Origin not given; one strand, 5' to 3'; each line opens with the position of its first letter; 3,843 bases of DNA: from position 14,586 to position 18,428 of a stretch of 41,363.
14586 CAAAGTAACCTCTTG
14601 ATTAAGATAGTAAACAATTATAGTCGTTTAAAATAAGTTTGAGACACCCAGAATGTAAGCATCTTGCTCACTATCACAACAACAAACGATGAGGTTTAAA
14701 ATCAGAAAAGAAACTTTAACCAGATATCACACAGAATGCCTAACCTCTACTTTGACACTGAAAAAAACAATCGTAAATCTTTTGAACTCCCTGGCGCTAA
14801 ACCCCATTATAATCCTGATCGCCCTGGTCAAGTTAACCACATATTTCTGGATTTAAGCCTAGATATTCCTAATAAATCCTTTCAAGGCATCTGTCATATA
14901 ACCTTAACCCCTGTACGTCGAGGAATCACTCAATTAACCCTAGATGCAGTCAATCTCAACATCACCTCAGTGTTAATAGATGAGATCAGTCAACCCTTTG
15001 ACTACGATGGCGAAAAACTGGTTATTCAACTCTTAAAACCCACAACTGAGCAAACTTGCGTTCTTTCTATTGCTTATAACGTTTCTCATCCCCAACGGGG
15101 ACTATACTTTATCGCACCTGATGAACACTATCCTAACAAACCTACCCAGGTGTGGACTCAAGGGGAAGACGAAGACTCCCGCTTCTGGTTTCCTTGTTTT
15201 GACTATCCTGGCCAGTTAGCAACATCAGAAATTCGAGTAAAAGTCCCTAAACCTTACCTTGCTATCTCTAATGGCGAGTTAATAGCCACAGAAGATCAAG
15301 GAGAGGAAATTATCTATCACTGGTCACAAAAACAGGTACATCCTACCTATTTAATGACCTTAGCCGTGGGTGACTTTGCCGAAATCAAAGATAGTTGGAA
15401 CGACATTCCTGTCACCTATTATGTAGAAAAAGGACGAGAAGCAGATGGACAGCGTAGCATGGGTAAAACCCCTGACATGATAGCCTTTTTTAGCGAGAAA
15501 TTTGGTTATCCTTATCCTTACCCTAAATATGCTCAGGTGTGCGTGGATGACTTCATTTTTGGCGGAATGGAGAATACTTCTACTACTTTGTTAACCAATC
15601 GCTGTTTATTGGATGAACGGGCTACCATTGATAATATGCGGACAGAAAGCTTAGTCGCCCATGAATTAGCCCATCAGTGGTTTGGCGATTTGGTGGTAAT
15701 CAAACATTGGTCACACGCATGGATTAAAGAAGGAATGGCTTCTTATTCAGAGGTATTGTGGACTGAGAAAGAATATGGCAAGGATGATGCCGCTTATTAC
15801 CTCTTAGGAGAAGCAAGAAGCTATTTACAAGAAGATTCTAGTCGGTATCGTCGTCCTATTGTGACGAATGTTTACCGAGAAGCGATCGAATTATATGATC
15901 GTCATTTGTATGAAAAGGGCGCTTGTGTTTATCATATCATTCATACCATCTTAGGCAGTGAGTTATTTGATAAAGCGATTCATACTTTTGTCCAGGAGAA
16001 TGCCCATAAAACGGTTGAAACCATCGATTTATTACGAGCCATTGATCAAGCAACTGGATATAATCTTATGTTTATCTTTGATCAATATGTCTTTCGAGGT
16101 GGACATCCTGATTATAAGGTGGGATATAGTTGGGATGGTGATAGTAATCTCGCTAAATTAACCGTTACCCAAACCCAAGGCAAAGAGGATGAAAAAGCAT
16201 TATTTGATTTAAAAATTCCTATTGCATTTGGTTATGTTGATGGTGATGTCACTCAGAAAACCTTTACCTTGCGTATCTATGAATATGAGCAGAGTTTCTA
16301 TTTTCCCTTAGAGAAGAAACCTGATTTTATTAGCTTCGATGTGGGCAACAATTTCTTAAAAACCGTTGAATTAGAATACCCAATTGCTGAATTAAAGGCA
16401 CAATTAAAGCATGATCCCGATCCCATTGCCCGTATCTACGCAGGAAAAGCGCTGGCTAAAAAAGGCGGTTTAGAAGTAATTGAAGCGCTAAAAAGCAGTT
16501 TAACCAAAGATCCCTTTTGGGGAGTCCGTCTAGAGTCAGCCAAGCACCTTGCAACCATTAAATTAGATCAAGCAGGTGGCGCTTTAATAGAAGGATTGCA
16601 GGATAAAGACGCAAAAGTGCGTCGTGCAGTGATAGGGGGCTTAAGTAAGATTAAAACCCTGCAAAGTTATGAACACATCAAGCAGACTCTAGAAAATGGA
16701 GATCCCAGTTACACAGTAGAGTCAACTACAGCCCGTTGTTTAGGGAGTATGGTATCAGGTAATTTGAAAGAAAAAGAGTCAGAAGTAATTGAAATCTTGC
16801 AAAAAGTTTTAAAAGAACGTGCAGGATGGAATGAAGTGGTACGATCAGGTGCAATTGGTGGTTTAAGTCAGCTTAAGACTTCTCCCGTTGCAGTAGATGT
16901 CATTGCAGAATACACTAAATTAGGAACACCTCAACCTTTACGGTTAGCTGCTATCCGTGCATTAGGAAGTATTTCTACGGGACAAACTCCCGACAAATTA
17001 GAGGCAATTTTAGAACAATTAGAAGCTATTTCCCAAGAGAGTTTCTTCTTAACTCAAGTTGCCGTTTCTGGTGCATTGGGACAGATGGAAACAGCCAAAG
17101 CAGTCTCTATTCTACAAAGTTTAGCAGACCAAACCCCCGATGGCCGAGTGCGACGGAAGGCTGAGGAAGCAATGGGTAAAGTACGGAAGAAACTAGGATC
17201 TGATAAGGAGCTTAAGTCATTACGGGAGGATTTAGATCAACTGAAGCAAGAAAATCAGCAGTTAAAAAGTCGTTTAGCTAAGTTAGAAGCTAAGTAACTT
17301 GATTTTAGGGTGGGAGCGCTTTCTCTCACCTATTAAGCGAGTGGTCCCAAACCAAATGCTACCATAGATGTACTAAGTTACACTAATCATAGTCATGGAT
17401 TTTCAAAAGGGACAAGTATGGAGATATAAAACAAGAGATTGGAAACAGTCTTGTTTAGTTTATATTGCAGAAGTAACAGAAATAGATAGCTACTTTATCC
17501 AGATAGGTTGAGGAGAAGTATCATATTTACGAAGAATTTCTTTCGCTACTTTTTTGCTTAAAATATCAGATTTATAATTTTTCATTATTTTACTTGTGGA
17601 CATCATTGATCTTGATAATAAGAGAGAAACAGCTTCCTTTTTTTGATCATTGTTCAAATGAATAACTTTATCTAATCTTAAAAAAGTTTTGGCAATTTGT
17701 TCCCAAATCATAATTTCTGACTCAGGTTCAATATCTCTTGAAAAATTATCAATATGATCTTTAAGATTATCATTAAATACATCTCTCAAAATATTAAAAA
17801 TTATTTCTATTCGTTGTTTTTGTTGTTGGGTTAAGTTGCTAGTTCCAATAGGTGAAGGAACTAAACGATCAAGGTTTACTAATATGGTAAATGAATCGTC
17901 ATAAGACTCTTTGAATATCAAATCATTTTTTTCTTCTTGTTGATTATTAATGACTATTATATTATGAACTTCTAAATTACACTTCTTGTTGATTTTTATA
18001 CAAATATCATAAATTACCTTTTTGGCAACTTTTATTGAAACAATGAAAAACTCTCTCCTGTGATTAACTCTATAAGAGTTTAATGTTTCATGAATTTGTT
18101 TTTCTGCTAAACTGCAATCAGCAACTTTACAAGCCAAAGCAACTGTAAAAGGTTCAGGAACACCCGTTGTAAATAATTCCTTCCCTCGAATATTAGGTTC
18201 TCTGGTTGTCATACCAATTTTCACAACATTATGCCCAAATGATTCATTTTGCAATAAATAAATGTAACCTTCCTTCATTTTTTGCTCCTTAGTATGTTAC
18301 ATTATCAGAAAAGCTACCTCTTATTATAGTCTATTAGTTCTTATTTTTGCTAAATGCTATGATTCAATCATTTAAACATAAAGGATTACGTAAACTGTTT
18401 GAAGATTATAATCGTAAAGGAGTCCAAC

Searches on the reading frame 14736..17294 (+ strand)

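Call 87: search_protein_families(library=pfam, proteins=[window:14736-17294:+], max_evalue=0.0001)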
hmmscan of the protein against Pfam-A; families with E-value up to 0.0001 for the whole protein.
window:14736-17294:+ (853 aa): 6 families
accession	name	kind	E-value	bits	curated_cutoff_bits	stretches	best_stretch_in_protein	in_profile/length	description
PF01433.26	Peptidase_M1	-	4.6e-59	200.1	27.7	1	242-451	3-218/218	Peptidase family M1 domain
PF17900.6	Peptidase_M1_N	-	1e-32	114.2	25.8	1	24-206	4-186/186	Peptidase M1 N-terminal domain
PF13646.12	HEAT_2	-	5.9e-31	107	27.7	4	550-633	1-84/88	HEAT repeats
PF03130.22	HEAT_PBS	-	8.9e-12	44.7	20.9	0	735-760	1-26/27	PBS lyase HEAT-like repeat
PF02985.28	HEAT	-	1.1e-07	31.8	23.5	0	616-639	4-27/31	HEAT repeat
PF13513.12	HEAT_EZ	-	1.4e-05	25.9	27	0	735-769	3-40/55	HEAT-like repeat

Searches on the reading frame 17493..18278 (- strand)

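Call 87: search_protein_families(library=pfam, proteins=[window:17493-18278:-], max_evalue=0.0001)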
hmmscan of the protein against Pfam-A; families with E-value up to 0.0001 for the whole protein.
window:17493-18278:- (262 aa): 2 families
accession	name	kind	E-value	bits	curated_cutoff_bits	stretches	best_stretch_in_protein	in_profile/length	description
PF10544.15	T5orf172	-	2.5e-16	60.5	20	1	4-92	1-100/101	T5orf172 domain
PF13455.12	MUG113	-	4.5e-12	46.8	22.3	1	19-89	1-70/73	Meiotically up-regulated gene 113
